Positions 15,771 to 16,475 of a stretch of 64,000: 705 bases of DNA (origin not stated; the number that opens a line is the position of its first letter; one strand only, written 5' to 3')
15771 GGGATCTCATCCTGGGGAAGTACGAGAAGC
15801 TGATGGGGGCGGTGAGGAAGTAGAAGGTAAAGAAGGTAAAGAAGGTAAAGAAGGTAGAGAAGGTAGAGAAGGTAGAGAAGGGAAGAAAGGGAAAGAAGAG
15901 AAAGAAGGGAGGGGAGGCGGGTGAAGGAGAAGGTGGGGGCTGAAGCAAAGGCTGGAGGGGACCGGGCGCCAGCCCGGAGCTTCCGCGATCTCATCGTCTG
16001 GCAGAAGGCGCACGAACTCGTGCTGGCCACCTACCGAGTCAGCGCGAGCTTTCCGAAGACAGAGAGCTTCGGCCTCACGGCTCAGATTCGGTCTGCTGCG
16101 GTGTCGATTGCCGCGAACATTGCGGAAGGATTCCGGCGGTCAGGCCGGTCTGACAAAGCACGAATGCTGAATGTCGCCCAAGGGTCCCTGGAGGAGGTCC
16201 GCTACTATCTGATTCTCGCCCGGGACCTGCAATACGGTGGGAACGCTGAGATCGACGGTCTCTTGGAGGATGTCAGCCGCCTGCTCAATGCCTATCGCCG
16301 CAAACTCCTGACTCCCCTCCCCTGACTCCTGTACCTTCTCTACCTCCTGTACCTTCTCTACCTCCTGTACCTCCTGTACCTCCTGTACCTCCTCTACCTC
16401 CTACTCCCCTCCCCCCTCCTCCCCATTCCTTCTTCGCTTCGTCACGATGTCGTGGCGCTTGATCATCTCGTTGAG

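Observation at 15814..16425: Four-helix-bundle (rRNA IVS-protein family) gene bracketed by inverted tandem 9-mer arrays: an IVS-like cassette outside an rRNA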

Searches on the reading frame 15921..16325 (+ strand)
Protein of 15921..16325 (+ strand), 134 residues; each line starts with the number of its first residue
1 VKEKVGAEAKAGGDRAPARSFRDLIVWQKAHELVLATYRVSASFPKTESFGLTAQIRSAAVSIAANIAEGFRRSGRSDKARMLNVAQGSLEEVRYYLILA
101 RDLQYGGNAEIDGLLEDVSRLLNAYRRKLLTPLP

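Call 5: search_protein_families(library=pfam, proteins=[window:15921-16325:+])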
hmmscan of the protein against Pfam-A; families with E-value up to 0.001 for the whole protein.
window:15921-16325:+ (134 aa): 2 families
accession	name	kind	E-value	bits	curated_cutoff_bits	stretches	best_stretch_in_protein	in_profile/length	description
PF05635.17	23S_rRNA_IVP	-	2.5e-33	114.9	33.8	1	22-121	1-100/106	23S rRNA-intervening sequence protein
PF22296.2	bAvd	-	8.1e-06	26.7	40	1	24-127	1-105/107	bAvd-like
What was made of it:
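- On PF05635 23S_rRNA_IVP / TIGR02436 four helix bundle protein: PF05635 scores 114.9 bits (cutoff 33.8), residues 22-121 covering profile positions 1-100 of 106 (call 5).
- Checked: It matches bAvd only weakly (26.7 bits, below the cutoff of 40) (call 5).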

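Call 10: find_encoding_contigs(protein=window:15921-16325:+, flank=3000, max_places=6)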
Protein window:15921-16325:+ (134 aa): 19 contigs read that carry it; 6 places shown.
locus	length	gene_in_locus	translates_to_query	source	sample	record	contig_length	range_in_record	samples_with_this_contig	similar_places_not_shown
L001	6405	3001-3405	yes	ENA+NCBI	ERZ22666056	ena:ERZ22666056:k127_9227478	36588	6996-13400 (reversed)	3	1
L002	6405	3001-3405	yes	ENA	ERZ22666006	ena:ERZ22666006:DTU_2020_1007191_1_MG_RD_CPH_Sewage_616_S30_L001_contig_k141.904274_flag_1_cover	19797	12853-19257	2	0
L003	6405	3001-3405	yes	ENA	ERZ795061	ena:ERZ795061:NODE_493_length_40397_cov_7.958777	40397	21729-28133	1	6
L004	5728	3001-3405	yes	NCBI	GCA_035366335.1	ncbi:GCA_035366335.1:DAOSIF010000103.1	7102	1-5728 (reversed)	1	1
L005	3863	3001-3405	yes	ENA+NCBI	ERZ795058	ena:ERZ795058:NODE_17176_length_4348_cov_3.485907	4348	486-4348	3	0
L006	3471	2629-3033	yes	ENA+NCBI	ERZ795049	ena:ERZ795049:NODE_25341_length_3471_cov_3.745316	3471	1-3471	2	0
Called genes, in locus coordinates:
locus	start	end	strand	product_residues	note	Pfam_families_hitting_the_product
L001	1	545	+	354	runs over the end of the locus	PF00534:Glycos_transf_1, PF13692:Glyco_trans_1_4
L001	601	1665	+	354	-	PF20706:GT4-conflict (weak), PF13439:Glyco_transf_4 (faint), PF00534:Glycos_transf_1, PF13692:Glyco_trans_1_4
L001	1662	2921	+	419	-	PF00534:Glycos_transf_1, PF13692:Glyco_trans_1_4, PF13524:Glyco_trans_1_2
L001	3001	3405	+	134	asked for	PF05635:23S_rRNA_IVP, PF22296:bAvd (weak)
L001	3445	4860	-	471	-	PF00072:Response_reg, PF00158:Sigma54_activat, PF14532:Sigma54_activ_2, PF07728:AAA_5 (weak), PF25601:AAA_lid_14, PF02954:HTH_8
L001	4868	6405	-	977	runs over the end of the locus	PF17820:PDZ_6 (weak), PF01590:GAF, PF13185:GAF_2 (weak), PF13492:GAF_3, PF00989:PAS (weak), PF08448:PAS_4 (weak), PF00512:HisKA, PF02518:HATPase_c, +2 more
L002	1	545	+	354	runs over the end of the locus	PF00534:Glycos_transf_1, PF13692:Glyco_trans_1_4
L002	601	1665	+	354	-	PF20706:GT4-conflict (weak), PF13439:Glyco_transf_4 (faint), PF00534:Glycos_transf_1, PF13692:Glyco_trans_1_4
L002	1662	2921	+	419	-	PF00534:Glycos_transf_1, PF13692:Glyco_trans_1_4, PF13524:Glyco_trans_1_2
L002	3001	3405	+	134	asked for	PF05635:23S_rRNA_IVP, PF22296:bAvd (weak)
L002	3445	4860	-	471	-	PF00072:Response_reg, PF00158:Sigma54_activat, PF14532:Sigma54_activ_2, PF07728:AAA_5 (weak), PF25601:AAA_lid_14, PF02954:HTH_8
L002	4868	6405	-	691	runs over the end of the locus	?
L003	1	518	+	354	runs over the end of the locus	PF00534:Glycos_transf_1, PF13692:Glyco_trans_1_4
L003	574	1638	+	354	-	PF20706:GT4-conflict (weak), PF13439:Glyco_transf_4 (weak), PF00534:Glycos_transf_1, PF13692:Glyco_trans_1_4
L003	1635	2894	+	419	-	PF00534:Glycos_transf_1, PF13692:Glyco_trans_1_4, PF13524:Glyco_trans_1_2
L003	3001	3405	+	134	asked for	PF05635:23S_rRNA_IVP, PF22296:bAvd (weak)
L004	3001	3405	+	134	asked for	PF05635:23S_rRNA_IVP, PF22296:bAvd (weak)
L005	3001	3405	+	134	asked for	PF05635:23S_rRNA_IVP, PF22296:bAvd (weak)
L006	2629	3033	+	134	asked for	PF05635:23S_rRNA_IVP, PF22296:bAvd (weak)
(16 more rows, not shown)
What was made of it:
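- On 23S rRNA intervening sequence (IVS) element: The flanks are a glycosyltransferase gene and a response-regulator gene (calls 5, 10).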

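Call 11: find_homologous_proteins(query=window:15921-16322:+)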
Query window:15921-16322:+ (134 aa): 7982 proteins with E <= 0.001 among 8000 candidates; the best 120 are listed.
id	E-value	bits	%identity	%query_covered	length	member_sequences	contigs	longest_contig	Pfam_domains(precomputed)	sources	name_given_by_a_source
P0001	1.4e-78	279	100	100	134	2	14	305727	PF22296.3,PF05635.18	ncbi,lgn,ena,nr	ncbi:MAG TPA: four helix bundle protein [Vicinamibacterales bacterium]|nr:four helix bundle protein 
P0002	4.5e-48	180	71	90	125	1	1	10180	PF22296.3,PF05635.18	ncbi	-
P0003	8.6e-47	176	68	90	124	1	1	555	PF22296.3,PF05635.18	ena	-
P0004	1.3e-46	176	71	88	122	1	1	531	PF22296.3,PF05635.18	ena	-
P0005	1.9e-46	175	69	88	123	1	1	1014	PF22296.3,PF05635.18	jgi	jgi:four helix bundle protein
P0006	2.3e-46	175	68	90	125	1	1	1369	PF22296.3,PF05635.18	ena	-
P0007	2.6e-46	175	68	90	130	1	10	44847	PF22296.3,PF05635.18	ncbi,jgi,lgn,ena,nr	ncbi:MAG: four helix bundle protein [Planctomycetota bacterium]|nr:MAG: four helix bundle protein [P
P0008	2.6e-46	175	69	88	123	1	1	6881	PF05635.18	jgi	jgi:four helix bundle protein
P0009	7.7e-46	173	69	88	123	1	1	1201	PF05635.18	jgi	jgi:four helix bundle protein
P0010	1.1e-45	173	68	88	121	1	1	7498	PF22296.3,PF05635.18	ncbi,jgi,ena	-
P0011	1.2e-45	173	67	88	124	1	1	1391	PF05635.18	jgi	jgi:four helix bundle protein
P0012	2.0e-45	172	66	89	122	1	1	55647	PF05635.18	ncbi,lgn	-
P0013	2.3e-45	172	69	88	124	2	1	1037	PF05635.18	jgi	jgi:four helix bundle protein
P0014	2.8e-45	171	66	89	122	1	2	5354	PF05635.18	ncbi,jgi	jgi:four helix bundle protein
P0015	4.0e-45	171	66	89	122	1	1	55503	PF05635.18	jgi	jgi:four helix bundle protein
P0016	4.3e-45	171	68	90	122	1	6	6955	PF05635.18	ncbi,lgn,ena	-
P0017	4.9e-45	171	66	90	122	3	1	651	PF05635.18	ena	-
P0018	4.9e-45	171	64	92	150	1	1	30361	PF05635.18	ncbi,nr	ncbi:MAG: four helix bundle protein [Ignavibacteriales bacterium]|nr:four helix bundle protein [Igna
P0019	9.0e-45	170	69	86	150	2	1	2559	PF05635.18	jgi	-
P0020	1.0e-44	170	67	88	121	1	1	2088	PF22296.3,PF05635.18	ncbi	-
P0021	1.1e-44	170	65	92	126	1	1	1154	PF22296.3,PF05635.18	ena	-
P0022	1.4e-44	169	67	88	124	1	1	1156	PF22296.3,PF05635.18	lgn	-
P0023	2.0e-44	169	66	88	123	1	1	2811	PF05635.18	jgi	jgi:four helix bundle protein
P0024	2.7e-44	168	67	88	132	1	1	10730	PF22296.3,PF05635.18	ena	-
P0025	2.8e-44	168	66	90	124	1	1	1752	PF05635.18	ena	-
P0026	2.9e-44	168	65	88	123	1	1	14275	PF05635.18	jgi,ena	jgi:four helix bundle protein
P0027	3.5e-44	168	66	88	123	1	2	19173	PF22296.3,PF05635.18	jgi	-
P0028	4.0e-44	168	70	93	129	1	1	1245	PF05635.18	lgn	-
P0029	4.2e-44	168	66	89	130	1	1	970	PF05635.18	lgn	-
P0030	4.2e-44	168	67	92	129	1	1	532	PF22296.3,PF05635.18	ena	-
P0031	4.3e-44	168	66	88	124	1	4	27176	PF22296.3,PF05635.18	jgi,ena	-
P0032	4.7e-44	168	66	88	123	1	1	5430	PF22296.3,PF05635.18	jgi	jgi:four helix bundle protein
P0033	4.9e-44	167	67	88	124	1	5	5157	PF22296.3,PF05635.18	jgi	jgi:four helix bundle protein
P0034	5.3e-44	167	68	88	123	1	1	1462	PF05635.18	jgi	jgi:four helix bundle protein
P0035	5.3e-44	167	65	87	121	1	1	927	PF05635.18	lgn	-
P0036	5.6e-44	167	62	93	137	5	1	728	PF05635.18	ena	-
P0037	5.8e-44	167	68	86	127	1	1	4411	PF05635.18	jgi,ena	-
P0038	5.8e-44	167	65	88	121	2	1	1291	PF05635.18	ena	-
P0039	6.3e-44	167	68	87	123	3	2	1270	PF05635.18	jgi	jgi:four helix bundle protein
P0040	6.7e-44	167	66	90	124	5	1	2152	PF22296.3,PF05635.18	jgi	-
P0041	6.9e-44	167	66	89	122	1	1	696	PF05635.18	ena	-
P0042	7.7e-44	167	66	88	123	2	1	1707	PF05635.18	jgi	jgi:four helix bundle protein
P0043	8.0e-44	167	66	89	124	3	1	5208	PF05635.18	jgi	jgi:four helix bundle protein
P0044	1.1e-43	166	66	90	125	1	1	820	PF05635.18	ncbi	-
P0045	1.1e-43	166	62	93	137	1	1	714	PF05635.18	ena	-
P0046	1.2e-43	166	68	88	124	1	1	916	PF05635.18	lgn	-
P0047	1.2e-43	166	67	89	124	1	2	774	PF05635.18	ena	-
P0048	1.2e-43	166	65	92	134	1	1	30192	PF22296.3,PF05635.18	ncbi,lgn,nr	ncbi:MAG: four helix bundle protein [Acidobacteria bacterium]|nr:four helix bundle protein [Acidobac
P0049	1.2e-43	166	64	88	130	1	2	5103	PF22296.3,PF05635.18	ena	-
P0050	1.3e-43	166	67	89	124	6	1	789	PF05635.18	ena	-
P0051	1.5e-43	166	65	90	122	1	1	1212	PF05635.18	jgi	jgi:four helix bundle protein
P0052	1.6e-43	166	64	88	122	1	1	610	PF05635.18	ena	-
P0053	1.8e-43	166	65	89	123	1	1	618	PF22296.3,PF05635.18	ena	-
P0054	1.8e-43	166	66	87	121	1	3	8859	PF22296.3,PF05635.18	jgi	jgi:four helix bundle protein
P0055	1.9e-43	166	62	91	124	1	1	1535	PF22296.3,PF05635.18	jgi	jgi:four helix bundle protein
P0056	1.9e-43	166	66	88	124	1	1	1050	PF22296.3,PF05635.18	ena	-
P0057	1.9e-43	166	64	88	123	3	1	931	PF05635.18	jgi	-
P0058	2.0e-43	165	65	88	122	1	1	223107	PF05635.18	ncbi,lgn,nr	ncbi:MAG: hypothetical protein PCFJNLEI_00282 [Verrucomicrobiae bacterium]|nr:hypothetical protein [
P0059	2.0e-43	165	64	90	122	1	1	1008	PF05635.18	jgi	jgi:four helix bundle protein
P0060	2.1e-43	165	68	90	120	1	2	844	PF05635.18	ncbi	-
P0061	2.3e-43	165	67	88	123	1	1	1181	PF05635.18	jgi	jgi:four helix bundle protein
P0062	2.3e-43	165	66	89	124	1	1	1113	PF05635.18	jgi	-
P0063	2.3e-43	165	65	90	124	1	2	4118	PF05635.18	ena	-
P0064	2.4e-43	165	66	88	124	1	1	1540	PF05635.18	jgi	jgi:four helix bundle protein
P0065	2.4e-43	165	66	88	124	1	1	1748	PF22296.3,PF05635.18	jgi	jgi:four helix bundle protein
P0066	2.5e-43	165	66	88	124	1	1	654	PF05635.18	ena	-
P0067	2.5e-43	165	63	90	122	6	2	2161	PF22296.3,PF05635.18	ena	-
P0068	2.9e-43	165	65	90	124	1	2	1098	PF05635.18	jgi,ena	-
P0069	3.0e-43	165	66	88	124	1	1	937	PF05635.18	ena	-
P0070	3.0e-43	165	64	88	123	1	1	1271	PF05635.18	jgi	-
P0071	3.0e-43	165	64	88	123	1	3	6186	PF05635.18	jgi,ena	jgi:four helix bundle protein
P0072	3.1e-43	165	64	90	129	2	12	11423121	PF05635.18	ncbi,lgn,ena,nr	ncbi:S23 ribosomal protein [Rivularia sp. IAM M-261]|nr:S23 ribosomal protein [Calothrix sp. PCC 771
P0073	3.6e-43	165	69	88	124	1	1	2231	PF22296.3,PF05635.18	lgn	-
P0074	3.6e-43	165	65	86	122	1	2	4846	PF05635.18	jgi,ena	-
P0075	3.7e-43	165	63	92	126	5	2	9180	PF05635.18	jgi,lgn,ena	-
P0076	3.7e-43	165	62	90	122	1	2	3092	PF22296.3,PF05635.18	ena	-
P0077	3.8e-43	165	63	90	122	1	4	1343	PF22296.3,PF05635.18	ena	-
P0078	3.9e-43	165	63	90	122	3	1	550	PF22296.3,PF05635.18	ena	-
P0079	4.0e-43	165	67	88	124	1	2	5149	PF05635.18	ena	-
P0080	4.1e-43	164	64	89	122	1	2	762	PF05635.18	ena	-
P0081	4.3e-43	164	63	90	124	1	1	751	PF05635.18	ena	-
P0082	4.5e-43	164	64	90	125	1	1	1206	PF05635.18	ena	-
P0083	4.6e-43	164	63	90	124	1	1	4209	PF05635.18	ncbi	-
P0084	4.8e-43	164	69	88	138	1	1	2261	PF05635.18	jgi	-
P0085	5.1e-43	164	66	86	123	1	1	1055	PF05635.18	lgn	-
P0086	5.2e-43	164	63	90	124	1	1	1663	PF05635.18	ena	-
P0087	5.4e-43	164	64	88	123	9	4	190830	PF05635.18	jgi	jgi:four helix bundle protein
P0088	5.6e-43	164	64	88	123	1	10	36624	PF05635.18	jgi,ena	jgi:four helix bundle protein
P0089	5.7e-43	164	65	87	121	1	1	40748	PF22296.3,PF05635.18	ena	-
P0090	6.0e-43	164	64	88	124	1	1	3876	PF22296.3,PF05635.18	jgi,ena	-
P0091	6.1e-43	164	64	90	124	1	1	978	PF05635.18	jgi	-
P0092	6.3e-43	164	66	89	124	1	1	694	PF05635.18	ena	-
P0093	6.4e-43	164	64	90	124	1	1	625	PF22296.3,PF05635.18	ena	-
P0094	6.6e-43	164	62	90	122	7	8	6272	PF22296.3,PF05635.18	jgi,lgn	-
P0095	6.7e-43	164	66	89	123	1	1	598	PF05635.18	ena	-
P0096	6.9e-43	164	63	90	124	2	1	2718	PF05635.18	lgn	-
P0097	6.9e-43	164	65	87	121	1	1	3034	PF22296.3,PF05635.18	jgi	jgi:four helix bundle protein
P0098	6.9e-43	164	65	88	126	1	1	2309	PF05635.18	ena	-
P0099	7.0e-43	164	66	87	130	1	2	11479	PF22296.3,PF05635.18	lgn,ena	-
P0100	7.3e-43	164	64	88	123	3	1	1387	PF05635.18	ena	-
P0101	7.6e-43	164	66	93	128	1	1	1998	PF05635.18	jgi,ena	-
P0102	7.6e-43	164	64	86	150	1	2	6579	PF05635.18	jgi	jgi:four helix bundle protein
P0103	8.6e-43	163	69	88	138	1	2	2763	PF05635.18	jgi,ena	-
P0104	8.9e-43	163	65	88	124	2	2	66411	PF22296.3,PF05635.18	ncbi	-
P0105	9.1e-43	163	65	89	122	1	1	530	PF05635.18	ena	-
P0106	9.2e-43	163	65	89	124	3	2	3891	PF05635.18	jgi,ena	jgi:four helix bundle protein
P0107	9.4e-43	163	64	87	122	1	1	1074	PF05635.18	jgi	-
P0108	9.4e-43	163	63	90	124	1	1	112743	PF22296.3,PF05635.18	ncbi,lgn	ncbi:MAG: four helix bundle protein [Bryobacteraceae bacterium]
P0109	1.0e-42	163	67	84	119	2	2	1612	PF05635.18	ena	-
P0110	1.0e-42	163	68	88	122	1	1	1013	PF22296.3,PF05635.18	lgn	-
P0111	1.0e-42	163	66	87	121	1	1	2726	PF22296.3,PF05635.18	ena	-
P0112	1.0e-42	163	66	87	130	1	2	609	PF05635.18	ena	-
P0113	1.0e-42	163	65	90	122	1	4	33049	PF05635.18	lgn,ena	-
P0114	1.1e-42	163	65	86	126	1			PF05635.18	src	-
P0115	1.1e-42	163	64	88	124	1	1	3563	PF05635.18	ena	-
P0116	1.1e-42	163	63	89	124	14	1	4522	PF22296.3,PF05635.18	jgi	jgi:four helix bundle protein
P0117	1.1e-42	163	66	85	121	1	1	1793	PF22296.3,PF05635.18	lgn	-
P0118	1.1e-42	163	62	89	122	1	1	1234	PF22296.3,PF05635.18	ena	-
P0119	1.1e-42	163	66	87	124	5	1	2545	PF05635.18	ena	-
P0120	1.1e-42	163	65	87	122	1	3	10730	PF05635.18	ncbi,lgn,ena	-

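Call 15: find_related_loci(query=A1, collection=genome_contigs, flank=2000)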
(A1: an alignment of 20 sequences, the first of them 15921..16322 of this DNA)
Query A1 (134 aa) in genome_contigs; peptide patterns used: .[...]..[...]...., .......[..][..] (x = any residue, [..] = any of these).
600 stretches matched a pattern (row limit reached: there are more); 573 encode a relative of the query (tblastn E <= 1e-3); the best 80 are kept; 80 distinct loci.
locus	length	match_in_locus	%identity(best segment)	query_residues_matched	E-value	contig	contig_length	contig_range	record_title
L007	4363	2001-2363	64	14-134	1e-53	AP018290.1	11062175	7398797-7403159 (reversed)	Calothrix sp. NIES-4105 DNA, nearly complete genome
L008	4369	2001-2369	64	9-131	1e-53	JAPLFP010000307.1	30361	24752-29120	MAG: Ignavibacteriales bacterium isolate LacPavin_0920_SED5_MAG_52_10 LacPavin_0920_SED5_scaffold_2040782, whole genome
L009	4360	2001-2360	68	14-133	6e-53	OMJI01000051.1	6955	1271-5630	Verrucomicrobia bacterium isolate AM_0936 genome assembly, contig: k99_663457, whole genome shotgun sequence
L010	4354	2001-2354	64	14-131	2e-51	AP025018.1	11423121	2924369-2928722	Calothrix sp. PCC 7716 DNA, complete genome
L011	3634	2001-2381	61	3-129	1e-50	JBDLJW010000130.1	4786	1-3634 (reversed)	MAG: Verrucomicrobiota bacterium isolate MAG112 MAG112_131, whole genome shotgun sequence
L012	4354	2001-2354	62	15-132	3e-50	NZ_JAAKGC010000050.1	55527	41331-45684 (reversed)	Aetokthonos hydrillicola CCALA 1050 contig_93, whole genome shotgun sequence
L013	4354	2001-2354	62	14-131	8e-50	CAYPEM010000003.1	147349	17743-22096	MAG TPA_asm: uncultured Chitinophagaceae bacterium isolate SRP292972_co2_148 genome assembly, contig: NODE_85_length_147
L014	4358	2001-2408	57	1-132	3e-49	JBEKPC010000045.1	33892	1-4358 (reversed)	MAG: Bryobacteraceae bacterium isolate SPRUCE 455 SPRUCE_455_45, whole genome shotgun sequence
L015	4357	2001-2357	63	14-132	6e-49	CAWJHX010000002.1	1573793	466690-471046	MAG: Terriglobia bacterium isolate MFD03726.bin.1.138 genome assembly, contig: contig_49356, whole genome shotgun sequen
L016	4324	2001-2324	69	18-125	9e-49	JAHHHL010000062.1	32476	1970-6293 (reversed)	MAG: Lyngbya sp. HA4199-MV5 scaffold_276_c1, whole genome shotgun sequence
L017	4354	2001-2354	60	17-134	7e-49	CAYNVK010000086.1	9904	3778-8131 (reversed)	MAG TPA_asm: uncultured Lentimicrobiaceae bacterium isolate SRP089250_co1_501 genome assembly, contig: NODE_12479_length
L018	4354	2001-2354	64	15-132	9e-49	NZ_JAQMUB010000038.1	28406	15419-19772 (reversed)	Oscillatoria sp. CS-180 k141_7168, whole genome shotgun sequence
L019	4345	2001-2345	65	17-131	1e-48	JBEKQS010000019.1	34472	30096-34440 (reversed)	MAG: Bryobacteraceae bacterium isolate SPRUCE 493 SPRUCE_493_19, whole genome shotgun sequence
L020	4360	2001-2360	63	12-131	2e-48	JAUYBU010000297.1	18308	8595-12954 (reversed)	MAG: Bryobacterales bacterium isolate C20_concoct.bin.137 C20_k141_52294, whole genome shotgun sequence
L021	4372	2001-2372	62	8-132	2e-48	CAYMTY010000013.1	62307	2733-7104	MAG TPA_asm: uncultured Verrucomicrobiota bacterium isolate SRP192927_co4_543 genome assembly, contig: NODE_535_length_6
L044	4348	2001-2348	63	15-130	9e-47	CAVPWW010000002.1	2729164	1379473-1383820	MAG: Candidatus Acidoferrales bacterium isolate MFD01716.bin.1.195 genome assembly, contig: contig_16594, whole genome s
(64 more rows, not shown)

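Call 51: search_solved_structures(query=window:15921-16322:+, max_evalue=0.001)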
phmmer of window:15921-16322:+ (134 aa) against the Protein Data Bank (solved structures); distinct sequences matched with E-value up to 0.001: 1.
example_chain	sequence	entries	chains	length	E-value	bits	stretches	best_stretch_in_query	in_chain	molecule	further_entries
2gsc_A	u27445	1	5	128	8.4e-17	64.9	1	19-113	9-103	Putative uncharacterized protein XCC0516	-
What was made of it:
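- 15921..16325 (+): Four-helix-bundle protein gene (PF05635 / TIGR02436), 134 aa, GTG start. An alternative GTG lies at 15933. Codon usage is foreign. Closest solved structure is 2GSC XCC0516, E 8.4e-17 (call 51).
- On PF05635 23S_rRNA_IVP / TIGR02436 four helix bundle protein: 2GSC XCC0516 matches at E 8.4e-17 (call 51).
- It is a four-helix bundle whose closest structure is XCC0516 (call 51).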

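Call 52: search_protein_families(library=ncbifam, proteins=[window:15921-16322:+])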
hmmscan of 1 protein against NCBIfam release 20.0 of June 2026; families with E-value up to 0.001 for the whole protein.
window:15921-16322:+ (134 aa): 4 families
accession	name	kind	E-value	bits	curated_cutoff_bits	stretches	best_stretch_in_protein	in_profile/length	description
TIGR02436.1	TIGR02436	subfamily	1.3e-30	105.8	24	1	26-129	1-108/109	four helix bundle protein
NF008911.0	PRK12275.1-2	subfamily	2e-29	102.5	137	1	19-125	2-111/118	hypothetical protein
NF008912.0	PRK12275.1-6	subfamily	9.3e-19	67.6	124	1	20-121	2-100/117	hypothetical protein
NF033474.1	DivGenRetAVD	equivalog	4.9e-08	33.2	80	1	24-105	1-79/104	diversity-generating retroelement protein Avd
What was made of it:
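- On PF05635 23S_rRNA_IVP / TIGR02436 four helix bundle protein: TIGR02436 scores 105.8 bits (cutoff 24) (call 52).
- On DGR accessory variability determinant (Avd): 33.2 bits against a cutoff of 80, and 26.7 bits against 40 (calls 5, 52).
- Closest known: DGR accessory protein Avd. Same: Related four-helix-bundle fold family with weak sequence similarity (calls 5, 52).
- Checked: It scores 105.8 bits against TIGR02436 (cutoff 24) (call 52).
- Weak similarity to bAvd (PF22296, 26.7 bits) and to NF033474 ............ (33.2 bits) (calls 5, 52).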
